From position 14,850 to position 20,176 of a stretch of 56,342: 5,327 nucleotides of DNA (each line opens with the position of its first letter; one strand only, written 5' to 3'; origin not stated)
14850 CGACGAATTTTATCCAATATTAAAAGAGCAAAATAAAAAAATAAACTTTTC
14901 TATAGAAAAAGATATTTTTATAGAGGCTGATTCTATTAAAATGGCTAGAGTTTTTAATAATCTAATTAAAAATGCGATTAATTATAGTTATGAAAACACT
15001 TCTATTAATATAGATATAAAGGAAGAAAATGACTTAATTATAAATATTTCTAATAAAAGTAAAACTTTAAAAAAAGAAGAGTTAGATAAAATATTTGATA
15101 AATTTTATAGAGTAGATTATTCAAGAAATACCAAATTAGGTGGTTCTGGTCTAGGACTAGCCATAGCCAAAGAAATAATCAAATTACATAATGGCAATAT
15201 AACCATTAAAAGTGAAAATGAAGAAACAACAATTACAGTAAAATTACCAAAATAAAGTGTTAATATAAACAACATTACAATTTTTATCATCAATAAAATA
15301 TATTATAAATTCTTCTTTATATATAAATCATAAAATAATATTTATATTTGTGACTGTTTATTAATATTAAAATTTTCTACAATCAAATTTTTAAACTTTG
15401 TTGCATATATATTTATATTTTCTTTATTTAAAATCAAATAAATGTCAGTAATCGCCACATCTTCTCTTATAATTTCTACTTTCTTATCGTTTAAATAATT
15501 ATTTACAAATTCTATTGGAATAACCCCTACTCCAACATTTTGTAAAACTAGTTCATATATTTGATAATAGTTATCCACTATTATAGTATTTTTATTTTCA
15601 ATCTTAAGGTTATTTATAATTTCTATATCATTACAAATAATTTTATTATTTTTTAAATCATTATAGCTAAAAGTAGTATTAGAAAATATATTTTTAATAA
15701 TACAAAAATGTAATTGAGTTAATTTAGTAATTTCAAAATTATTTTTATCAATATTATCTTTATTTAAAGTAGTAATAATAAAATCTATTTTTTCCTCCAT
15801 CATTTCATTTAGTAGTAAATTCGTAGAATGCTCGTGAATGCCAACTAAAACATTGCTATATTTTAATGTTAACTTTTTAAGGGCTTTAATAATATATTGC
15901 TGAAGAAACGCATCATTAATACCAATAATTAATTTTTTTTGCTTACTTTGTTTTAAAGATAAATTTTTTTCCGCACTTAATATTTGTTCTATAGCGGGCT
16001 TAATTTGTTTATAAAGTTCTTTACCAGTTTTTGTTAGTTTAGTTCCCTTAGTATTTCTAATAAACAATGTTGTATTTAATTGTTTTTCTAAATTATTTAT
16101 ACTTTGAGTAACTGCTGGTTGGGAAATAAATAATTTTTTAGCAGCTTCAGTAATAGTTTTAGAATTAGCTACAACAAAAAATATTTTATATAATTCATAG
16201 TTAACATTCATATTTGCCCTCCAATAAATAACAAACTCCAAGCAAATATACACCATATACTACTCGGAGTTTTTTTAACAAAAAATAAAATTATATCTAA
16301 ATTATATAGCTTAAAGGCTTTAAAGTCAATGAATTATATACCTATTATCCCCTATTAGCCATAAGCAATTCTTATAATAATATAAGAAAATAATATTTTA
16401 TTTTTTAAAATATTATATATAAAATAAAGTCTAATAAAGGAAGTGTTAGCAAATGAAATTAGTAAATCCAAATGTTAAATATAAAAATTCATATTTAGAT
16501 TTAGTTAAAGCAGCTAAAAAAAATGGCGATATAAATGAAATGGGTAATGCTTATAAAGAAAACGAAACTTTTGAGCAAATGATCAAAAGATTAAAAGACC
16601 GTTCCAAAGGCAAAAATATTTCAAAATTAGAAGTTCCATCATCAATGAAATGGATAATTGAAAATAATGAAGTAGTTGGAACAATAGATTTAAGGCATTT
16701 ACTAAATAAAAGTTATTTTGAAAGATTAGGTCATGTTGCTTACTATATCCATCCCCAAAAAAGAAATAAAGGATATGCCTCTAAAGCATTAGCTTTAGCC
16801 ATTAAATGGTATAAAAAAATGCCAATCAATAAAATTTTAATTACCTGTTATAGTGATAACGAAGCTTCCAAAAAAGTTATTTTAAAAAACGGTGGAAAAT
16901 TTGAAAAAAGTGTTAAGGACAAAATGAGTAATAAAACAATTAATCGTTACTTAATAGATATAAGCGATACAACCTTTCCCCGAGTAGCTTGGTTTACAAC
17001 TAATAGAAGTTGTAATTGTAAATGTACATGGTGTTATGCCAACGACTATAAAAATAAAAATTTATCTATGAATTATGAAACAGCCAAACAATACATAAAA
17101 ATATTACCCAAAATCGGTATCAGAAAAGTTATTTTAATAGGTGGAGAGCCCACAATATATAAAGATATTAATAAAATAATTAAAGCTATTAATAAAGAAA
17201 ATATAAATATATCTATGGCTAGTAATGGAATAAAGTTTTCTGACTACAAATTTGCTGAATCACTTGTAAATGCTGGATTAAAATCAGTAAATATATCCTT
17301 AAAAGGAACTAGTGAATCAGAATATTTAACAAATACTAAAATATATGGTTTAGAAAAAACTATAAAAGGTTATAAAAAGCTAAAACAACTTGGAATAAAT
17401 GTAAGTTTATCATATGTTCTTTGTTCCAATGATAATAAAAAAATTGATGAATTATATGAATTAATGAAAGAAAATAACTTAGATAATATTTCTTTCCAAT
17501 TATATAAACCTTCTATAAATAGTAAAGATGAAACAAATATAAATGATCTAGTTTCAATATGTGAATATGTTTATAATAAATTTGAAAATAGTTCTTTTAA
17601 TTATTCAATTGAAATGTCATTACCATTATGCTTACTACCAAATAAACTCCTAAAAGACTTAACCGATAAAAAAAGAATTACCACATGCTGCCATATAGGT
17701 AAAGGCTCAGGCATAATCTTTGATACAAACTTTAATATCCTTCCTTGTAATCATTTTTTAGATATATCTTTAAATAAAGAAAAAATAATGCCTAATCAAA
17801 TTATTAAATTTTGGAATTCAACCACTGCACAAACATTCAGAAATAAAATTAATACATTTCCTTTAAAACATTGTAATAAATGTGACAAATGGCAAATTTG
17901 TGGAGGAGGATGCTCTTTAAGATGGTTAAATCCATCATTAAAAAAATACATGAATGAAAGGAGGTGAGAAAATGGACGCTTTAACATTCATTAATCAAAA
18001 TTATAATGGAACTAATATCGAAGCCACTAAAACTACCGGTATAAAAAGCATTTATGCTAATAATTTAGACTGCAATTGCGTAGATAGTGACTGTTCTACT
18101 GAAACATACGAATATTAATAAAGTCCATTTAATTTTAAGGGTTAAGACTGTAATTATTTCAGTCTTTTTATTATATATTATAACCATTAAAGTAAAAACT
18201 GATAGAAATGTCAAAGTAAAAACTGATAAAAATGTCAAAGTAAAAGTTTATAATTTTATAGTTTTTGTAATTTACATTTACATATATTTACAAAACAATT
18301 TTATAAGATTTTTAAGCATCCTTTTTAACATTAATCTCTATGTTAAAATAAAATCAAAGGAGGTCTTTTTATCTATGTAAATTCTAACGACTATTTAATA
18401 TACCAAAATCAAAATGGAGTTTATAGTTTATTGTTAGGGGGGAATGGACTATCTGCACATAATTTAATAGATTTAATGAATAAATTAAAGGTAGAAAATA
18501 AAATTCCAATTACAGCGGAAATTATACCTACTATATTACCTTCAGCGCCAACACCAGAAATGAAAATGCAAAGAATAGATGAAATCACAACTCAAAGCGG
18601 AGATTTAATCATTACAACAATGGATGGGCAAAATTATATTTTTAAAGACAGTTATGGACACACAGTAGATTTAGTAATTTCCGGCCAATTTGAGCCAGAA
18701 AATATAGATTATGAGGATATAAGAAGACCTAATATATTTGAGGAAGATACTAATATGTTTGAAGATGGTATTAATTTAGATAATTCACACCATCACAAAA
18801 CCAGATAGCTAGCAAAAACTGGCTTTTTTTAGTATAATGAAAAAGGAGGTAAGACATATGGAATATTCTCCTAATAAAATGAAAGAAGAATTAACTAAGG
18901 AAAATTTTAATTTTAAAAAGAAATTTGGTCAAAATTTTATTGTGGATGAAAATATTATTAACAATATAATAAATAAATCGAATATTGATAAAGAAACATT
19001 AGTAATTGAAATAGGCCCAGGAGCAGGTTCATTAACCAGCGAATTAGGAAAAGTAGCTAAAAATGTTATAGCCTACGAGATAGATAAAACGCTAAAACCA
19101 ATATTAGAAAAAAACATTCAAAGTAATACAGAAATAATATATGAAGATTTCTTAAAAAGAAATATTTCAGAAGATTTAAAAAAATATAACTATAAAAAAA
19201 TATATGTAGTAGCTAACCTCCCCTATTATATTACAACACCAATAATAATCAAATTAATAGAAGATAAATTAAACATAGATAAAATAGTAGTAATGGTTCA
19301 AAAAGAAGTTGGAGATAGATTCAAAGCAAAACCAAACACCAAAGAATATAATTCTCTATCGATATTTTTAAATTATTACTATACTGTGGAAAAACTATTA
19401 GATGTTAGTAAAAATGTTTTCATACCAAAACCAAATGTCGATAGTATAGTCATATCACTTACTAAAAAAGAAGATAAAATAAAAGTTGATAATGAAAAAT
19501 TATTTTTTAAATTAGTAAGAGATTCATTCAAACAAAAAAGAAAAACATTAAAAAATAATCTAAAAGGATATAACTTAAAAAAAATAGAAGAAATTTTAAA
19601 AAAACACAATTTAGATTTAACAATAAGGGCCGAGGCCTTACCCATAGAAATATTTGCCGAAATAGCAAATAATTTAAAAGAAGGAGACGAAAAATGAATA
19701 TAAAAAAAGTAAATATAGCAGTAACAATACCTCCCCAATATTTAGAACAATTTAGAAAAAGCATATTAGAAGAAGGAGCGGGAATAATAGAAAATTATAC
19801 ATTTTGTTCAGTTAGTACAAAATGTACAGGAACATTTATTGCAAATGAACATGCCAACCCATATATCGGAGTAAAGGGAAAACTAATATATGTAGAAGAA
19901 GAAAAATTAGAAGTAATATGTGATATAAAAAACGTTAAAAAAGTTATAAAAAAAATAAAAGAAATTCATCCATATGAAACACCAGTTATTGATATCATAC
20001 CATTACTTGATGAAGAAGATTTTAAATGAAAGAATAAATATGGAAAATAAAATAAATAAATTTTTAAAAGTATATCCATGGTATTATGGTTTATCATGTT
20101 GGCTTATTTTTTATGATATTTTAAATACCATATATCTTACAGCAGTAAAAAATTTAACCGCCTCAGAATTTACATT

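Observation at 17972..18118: Unannotated 48-codon ORF with a CX3D/CX3D/CX3T C-terminus, translationally coupled to the rSAM gene: candidate precursor peptide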

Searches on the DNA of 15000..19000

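Call 68: search_rna_families(source=window, start=15000, end=19000, threshold=evalue, max_evalue=0.1)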
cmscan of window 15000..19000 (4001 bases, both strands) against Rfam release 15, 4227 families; matches with E-value up to 0.1: 0.
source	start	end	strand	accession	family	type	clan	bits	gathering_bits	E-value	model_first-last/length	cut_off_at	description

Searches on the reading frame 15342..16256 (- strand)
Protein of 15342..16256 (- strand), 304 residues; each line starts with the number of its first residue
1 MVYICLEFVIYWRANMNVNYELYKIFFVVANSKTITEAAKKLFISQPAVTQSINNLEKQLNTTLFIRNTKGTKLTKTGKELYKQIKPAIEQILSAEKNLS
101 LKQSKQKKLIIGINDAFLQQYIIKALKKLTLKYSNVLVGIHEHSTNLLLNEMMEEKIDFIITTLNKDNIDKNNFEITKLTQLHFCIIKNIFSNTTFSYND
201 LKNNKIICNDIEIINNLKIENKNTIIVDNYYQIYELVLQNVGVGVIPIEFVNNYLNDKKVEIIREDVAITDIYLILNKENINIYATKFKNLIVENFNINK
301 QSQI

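Call 5: search_protein_families(library=pfam, proteins=[window:15342-16256:-], max_evalue=0.01)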
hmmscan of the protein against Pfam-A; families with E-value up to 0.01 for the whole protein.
window:15342-16256:- (304 aa): 3 families
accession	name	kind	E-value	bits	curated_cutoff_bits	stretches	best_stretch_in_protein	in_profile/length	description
PF00126.33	HTH_1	-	6e-18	65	26.6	1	22-78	3-59/60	Bacterial regulatory helix-turn-helix protein, lysR family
PF03466.25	LysR_substrate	-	1.3e-10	41.4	28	1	103-293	2-205/209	LysR substrate binding domain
PF12802.13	MarR_2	-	0.0048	17.5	27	1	27-59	13-47/61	MarR family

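Call 6: search_protein_families(library=ncbifam, proteins=[window:15342-16256:-], max_evalue=0.01)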
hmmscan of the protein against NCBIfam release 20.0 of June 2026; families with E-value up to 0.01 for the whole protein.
window:15342-16256:- (304 aa): 59 families (the best 25 are shown)
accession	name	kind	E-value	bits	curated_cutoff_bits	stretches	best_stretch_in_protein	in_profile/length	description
NF040786.1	LysR_Sec_metab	equivalog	1.4e-27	96.5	250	1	20-294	3-296/298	selenium metabolism-associated LysR family transcriptional regulator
TIGR03339.1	phn_lysR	subfamily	1.4e-24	86.8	341.1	1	24-186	3-160/279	aminoethylphosphonate catabolism associated LysR family transcriptional regulator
NF047520.1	trans_act_CidR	equivalog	9.8e-23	80.7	415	1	24-286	7-281/292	cidABC operon transcriptional activator CidR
NF007307.0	PRK09791.1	equivalog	7.1e-21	74.6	336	1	18-188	5-175/302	LysR family transcriptional regulator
NF047842.1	station_TF_SrsR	equivalog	4.3e-20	72.2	425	1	25-185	10-171/294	LysR family transcriptional regulator SrsR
NF007439.0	PRK09986.1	equivalog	1.5e-18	67.2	290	1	16-187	5-176/296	LysR family transcriptional regulator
NF008352.0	PRK11139.1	subfamily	1.7e-18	66.7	288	1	25-210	13-195/305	transcriptional regulator GcvA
TIGR03418.1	chol_sulf_TF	equivalog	3.4e-18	65.7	324.8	1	21-138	4-120/291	choline sulfate utilization transcriptional regulator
NF050187.1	TransRegBsrAPseudo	equivalog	9.3e-18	64.4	480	1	18-271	8-271/298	LysR family transcriptional regulator BsrA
NF007667.0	PRK10341.1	equivalog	9.8e-18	64.2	308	1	25-282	14-284/312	transcriptional regulator TdcA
TIGR02424.1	TF_pcaQ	equivalog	1.3e-17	63.6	303.8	1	24-169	9-156/300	pca operon transcription factor PcaQ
NF053705.1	TransRegGltCGpos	equivalog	2.1e-17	63.3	350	1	24-211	7-197/300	glutamate biosynthesis transcriptional regulator GltC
NF058504.1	TransRegCcpCBac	equivalog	1.1e-16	61.1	400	1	22-265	5-254/287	transcriptional regulator CcpC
NF008416.0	PRK11242.1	equivalog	1.9e-16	60.3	277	1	25-167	8-151/300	transcriptional regulator CynR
NF047354.1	trans_reg_GltC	equivalog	9.5e-16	58.2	300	1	24-263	7-254/290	glutamate biosynthesis transcriptional regulator GltC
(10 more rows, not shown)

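Call 86: search_protein_families(library=padloc, proteins=[window:15342-16256:-], max_evalue=0.001)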
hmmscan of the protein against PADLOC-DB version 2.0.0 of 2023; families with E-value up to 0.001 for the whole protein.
window:15342-16256:- (304 aa): 0 families

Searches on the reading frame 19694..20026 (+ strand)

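Call 48: search_protein_families(library=pfam, proteins=[window:19694-20026:+], max_evalue=0.1)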
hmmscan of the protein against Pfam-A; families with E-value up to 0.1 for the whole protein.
window:19694-20026:+ (111 aa): 1 family
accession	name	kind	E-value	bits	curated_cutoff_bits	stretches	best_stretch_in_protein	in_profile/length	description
PF03091.20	CutA1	-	0.001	19.3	22.4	1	61-104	42-85/99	CutA1 divalent ion tolerance protein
